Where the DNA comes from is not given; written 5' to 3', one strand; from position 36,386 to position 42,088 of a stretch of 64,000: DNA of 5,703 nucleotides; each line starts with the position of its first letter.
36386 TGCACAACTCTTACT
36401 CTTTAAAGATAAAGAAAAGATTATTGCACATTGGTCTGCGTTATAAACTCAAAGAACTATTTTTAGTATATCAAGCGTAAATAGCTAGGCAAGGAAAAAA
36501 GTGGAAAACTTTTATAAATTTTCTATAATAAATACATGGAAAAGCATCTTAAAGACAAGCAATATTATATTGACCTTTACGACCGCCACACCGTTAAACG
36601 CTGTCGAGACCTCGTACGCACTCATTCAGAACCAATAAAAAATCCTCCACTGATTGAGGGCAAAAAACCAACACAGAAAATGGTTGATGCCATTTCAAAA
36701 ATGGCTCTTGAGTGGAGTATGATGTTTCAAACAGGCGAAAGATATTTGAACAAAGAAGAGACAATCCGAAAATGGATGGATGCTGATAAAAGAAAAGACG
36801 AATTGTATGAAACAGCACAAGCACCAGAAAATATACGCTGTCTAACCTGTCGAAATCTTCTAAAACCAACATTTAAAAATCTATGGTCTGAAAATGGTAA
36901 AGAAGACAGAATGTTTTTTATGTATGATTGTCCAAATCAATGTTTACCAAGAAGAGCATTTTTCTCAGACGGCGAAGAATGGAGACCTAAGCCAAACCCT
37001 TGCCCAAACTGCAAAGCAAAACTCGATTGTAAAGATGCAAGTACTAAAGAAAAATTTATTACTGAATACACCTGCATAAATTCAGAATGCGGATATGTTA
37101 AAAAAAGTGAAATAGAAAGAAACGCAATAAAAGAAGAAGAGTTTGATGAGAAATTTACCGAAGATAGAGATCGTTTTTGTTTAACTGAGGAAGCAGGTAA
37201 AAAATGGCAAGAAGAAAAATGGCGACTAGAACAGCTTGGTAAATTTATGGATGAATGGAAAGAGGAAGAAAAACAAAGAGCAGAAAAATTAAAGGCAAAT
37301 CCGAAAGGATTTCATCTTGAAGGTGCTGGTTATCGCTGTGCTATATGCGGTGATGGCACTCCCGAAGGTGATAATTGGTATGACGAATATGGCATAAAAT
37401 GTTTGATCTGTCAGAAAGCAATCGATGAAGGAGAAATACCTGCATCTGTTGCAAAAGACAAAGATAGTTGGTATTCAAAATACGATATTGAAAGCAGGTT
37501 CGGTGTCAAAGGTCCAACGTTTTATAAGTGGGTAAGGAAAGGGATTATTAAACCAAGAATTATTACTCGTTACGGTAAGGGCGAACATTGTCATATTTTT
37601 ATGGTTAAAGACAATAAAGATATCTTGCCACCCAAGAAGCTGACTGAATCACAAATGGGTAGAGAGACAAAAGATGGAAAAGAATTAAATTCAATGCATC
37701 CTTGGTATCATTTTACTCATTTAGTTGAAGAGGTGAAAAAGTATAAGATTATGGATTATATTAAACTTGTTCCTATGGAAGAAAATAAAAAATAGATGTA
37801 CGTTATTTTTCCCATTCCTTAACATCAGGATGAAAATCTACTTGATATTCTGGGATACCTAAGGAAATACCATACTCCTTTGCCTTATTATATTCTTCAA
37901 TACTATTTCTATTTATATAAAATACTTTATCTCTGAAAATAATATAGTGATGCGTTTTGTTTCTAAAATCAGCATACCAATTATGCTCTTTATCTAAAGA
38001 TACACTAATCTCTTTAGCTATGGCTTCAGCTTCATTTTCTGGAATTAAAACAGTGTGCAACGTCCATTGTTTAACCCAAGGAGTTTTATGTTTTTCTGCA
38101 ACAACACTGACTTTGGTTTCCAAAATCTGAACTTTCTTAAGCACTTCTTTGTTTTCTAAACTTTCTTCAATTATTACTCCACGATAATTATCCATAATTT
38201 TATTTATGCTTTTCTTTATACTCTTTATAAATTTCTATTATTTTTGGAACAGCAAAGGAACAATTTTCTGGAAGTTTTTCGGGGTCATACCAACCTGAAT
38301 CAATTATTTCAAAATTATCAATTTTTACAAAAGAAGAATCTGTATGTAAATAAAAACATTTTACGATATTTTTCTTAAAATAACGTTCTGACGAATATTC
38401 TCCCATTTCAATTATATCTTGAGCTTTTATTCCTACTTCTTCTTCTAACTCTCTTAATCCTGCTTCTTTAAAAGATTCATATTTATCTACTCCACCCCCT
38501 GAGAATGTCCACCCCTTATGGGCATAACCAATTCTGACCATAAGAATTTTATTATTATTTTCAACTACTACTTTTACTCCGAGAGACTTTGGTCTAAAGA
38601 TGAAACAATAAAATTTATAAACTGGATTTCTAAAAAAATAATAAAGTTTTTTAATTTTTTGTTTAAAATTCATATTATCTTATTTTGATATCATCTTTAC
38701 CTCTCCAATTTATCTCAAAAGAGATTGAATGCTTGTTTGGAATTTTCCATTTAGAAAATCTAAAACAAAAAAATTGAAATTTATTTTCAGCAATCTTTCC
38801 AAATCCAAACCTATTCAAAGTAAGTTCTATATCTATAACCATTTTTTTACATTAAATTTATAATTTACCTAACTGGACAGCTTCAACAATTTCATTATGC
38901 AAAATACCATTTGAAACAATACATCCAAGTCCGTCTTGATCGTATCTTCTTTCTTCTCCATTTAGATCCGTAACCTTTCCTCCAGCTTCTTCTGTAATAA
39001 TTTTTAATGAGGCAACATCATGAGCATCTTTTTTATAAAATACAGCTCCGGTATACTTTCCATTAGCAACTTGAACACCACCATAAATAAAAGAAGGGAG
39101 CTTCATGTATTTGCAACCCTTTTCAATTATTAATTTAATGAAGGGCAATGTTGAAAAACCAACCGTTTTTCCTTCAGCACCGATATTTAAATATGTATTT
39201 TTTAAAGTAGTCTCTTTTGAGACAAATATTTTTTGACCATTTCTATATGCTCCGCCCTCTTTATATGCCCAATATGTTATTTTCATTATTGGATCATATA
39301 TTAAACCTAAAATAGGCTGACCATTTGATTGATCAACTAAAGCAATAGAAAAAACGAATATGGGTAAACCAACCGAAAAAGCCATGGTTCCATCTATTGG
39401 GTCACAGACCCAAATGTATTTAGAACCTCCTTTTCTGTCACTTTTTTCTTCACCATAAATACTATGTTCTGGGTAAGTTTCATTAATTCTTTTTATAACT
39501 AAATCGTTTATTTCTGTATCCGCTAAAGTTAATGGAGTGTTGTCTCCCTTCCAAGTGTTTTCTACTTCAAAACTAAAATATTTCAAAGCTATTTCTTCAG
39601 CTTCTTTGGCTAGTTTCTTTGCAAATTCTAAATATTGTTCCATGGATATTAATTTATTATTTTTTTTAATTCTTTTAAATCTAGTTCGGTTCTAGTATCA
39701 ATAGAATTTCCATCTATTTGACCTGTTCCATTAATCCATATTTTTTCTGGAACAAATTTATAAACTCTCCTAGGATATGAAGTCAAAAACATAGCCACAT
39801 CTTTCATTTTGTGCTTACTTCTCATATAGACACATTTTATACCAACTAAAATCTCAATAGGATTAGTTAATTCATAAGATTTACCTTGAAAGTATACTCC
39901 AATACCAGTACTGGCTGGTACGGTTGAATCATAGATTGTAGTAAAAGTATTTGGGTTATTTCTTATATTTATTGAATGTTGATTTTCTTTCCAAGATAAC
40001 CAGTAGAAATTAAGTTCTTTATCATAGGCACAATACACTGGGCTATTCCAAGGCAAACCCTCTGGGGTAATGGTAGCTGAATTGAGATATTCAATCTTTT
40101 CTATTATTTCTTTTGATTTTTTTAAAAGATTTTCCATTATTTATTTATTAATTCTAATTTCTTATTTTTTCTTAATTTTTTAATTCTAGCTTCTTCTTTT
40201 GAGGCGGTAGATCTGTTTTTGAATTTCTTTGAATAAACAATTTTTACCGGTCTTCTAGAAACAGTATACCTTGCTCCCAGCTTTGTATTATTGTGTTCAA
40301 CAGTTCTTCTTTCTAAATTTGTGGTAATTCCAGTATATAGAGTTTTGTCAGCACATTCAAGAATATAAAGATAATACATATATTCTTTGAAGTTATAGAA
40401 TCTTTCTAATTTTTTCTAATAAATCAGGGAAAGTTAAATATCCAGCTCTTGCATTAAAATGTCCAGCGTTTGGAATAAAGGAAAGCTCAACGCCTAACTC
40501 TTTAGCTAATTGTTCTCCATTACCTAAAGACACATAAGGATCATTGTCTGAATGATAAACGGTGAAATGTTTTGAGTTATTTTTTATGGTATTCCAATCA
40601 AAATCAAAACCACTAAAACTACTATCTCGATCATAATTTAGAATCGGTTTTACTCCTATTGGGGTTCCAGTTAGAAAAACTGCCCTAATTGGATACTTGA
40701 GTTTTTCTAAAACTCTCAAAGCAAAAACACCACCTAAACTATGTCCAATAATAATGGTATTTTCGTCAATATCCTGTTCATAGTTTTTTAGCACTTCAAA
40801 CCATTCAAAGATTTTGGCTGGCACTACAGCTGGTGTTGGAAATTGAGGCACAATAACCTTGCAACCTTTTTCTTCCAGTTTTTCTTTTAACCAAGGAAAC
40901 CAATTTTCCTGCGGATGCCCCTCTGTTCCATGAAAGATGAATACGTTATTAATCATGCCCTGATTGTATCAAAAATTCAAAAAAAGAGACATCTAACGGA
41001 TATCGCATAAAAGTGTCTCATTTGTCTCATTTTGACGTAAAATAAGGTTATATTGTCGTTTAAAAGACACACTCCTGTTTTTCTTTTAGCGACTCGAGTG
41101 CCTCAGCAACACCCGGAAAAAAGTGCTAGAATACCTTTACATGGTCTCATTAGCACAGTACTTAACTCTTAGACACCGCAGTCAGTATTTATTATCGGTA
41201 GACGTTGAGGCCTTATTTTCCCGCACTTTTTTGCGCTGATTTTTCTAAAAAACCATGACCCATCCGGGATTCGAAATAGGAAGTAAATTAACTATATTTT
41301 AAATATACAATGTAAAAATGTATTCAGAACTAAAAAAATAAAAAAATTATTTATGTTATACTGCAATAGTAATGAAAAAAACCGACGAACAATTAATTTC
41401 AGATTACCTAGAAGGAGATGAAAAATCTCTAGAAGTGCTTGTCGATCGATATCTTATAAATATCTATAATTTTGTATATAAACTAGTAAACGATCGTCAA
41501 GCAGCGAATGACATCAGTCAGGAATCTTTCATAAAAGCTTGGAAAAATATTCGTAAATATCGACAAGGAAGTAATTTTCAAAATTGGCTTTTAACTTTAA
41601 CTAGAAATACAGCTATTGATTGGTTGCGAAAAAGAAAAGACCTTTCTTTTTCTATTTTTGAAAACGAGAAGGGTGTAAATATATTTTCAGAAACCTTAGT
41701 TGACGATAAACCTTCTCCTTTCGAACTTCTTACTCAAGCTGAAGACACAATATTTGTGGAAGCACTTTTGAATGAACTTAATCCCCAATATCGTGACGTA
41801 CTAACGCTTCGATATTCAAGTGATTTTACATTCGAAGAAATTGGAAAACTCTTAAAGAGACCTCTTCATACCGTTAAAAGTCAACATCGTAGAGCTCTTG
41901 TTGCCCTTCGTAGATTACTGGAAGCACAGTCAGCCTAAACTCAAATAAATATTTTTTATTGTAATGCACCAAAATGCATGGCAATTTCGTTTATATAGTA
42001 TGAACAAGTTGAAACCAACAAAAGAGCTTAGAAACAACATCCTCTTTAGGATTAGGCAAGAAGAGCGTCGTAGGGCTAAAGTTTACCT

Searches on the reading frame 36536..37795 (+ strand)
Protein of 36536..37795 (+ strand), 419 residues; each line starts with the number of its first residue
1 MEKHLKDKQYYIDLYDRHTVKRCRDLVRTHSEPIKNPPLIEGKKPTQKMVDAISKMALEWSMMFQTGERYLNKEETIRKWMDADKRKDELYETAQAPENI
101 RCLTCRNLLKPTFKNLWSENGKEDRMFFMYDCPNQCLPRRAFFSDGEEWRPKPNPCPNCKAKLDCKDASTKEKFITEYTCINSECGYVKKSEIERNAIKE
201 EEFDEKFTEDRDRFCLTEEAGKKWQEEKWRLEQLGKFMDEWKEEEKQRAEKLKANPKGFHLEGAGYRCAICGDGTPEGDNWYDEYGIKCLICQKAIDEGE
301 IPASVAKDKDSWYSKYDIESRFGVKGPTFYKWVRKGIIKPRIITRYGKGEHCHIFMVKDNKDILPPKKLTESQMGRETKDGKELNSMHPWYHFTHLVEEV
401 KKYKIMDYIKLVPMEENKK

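Call 3: search_protein_families(library=pfam, proteins=[window:36536-37795:+], max_evalue=0.01)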
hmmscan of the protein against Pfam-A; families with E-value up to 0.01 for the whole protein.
window:36536-37795:+ (419 aa): 0 families

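Call 67: search_protein_families(library=padloc, proteins=[window:36536-37795:+], max_evalue=0.001)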
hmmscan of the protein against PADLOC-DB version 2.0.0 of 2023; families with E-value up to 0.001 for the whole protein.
window:36536-37795:+ (419 aa): 1 family
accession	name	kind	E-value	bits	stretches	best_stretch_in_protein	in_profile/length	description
PDLC04133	mad1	-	0.00098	17.4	0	310-344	3-35/60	mads_1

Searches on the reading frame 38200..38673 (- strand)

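Call 37: search_protein_families(library=pfam, proteins=[window:38200-38673:-], max_evalue=0.001)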
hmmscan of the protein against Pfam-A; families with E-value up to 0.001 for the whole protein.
window:38200-38673:- (157 aa): 2 families
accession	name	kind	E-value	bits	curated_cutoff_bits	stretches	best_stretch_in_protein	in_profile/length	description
PF00293.34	NUDIX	-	8.9e-16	58.6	21.1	1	31-135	4-120/134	NUDIX domain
PF22327.2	Nudt16-like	-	6.7e-05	23.3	27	1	22-111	4-94/161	U8 snoRNA-decapping enzyme-like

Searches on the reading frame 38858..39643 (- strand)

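Call 37: search_protein_families(library=pfam, proteins=[window:38858-39643:-], max_evalue=0.001)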
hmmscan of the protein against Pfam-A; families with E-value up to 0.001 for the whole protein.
window:38858-39643:- (261 aa): 1 family
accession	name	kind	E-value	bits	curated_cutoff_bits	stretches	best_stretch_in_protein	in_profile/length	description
PF00459.30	Inositol_P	-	3.7e-44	151.7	27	1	2-257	3-267/271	Inositol monophosphatase family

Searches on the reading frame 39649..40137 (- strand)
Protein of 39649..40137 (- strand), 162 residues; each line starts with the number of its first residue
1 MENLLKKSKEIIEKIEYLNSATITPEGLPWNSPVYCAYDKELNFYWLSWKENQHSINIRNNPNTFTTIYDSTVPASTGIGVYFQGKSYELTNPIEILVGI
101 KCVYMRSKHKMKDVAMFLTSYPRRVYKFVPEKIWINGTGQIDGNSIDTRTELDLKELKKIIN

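Call 37: search_protein_families(library=pfam, proteins=[window:39649-40137:-], max_evalue=0.001)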
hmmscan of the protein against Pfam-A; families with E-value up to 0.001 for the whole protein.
window:39649-40137:- (162 aa): 1 family
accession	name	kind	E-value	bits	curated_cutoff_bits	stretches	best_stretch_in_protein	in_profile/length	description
PF01243.27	PNPOx_N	-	5.9e-06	27.1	28.1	1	6-86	3-72/120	Pyridoxamine 5'-phosphate oxidase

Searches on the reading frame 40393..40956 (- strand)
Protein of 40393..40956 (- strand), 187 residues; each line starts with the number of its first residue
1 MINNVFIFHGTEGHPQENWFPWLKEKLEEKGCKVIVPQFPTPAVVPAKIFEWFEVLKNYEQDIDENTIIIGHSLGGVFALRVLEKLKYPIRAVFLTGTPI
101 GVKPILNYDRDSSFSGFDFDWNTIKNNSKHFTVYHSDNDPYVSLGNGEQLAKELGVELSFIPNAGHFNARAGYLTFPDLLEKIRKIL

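Call 37: search_protein_families(library=pfam, proteins=[window:40393-40956:-], max_evalue=0.001)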
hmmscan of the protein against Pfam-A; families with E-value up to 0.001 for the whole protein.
window:40393-40956:- (187 aa): 7 families
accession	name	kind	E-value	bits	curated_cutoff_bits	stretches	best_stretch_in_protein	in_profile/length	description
PF06821.19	Ser_hydrolase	-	1.6e-20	74.1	22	1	6-180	2-167/172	Serine hydrolase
PF00561.26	Abhydrolase_1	-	6.8e-09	36.2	25.8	1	64-123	68-126/245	alpha/beta hydrolase fold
PF12697.13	Abhydrolase_6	-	1.6e-06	29.4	26.3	1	9-101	5-94/217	Alpha/beta hydrolase family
PF12146.15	Hydrolase_4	-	1.3e-05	25.1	27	0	61-104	72-115/239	Serine aminopeptidase, S33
PF10230.15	LIDHydrolase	-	3.4e-05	24.2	27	0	60-97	79-118/262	Lipid-droplet associated hydrolase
PF12695.13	Abhydrolase_5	-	0.00056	20.2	27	1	22-96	17-88/164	Alpha/beta hydrolase family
PF07819.20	PGAP1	-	0.00066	19.9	24.3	1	58-128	82-158/233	PGAP1-like alpha/beta domain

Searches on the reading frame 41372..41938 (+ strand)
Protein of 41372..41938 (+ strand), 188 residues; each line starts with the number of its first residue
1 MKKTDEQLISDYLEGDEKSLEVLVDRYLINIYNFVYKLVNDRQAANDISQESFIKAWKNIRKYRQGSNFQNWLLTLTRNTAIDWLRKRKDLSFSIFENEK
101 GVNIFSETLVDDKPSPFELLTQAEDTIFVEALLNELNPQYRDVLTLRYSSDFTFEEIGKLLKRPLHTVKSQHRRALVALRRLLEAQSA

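Call 37: search_protein_families(library=pfam, proteins=[window:41372-41938:+], max_evalue=0.001)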
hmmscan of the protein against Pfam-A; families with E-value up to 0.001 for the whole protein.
window:41372-41938:+ (188 aa): 3 families
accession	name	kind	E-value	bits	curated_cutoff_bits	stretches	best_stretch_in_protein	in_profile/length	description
PF04542.20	Sigma70_r2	-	6e-18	64.8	24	1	23-89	1-69/71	Sigma-70 region 2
PF04545.22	Sigma70_r4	-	8.4e-13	48.1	24.1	1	132-180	1-49/50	Sigma-70, region 4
PF08281.18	Sigma70_r4_2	-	2.6e-11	43.4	25.7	1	130-179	5-54/54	Sigma-70, region 4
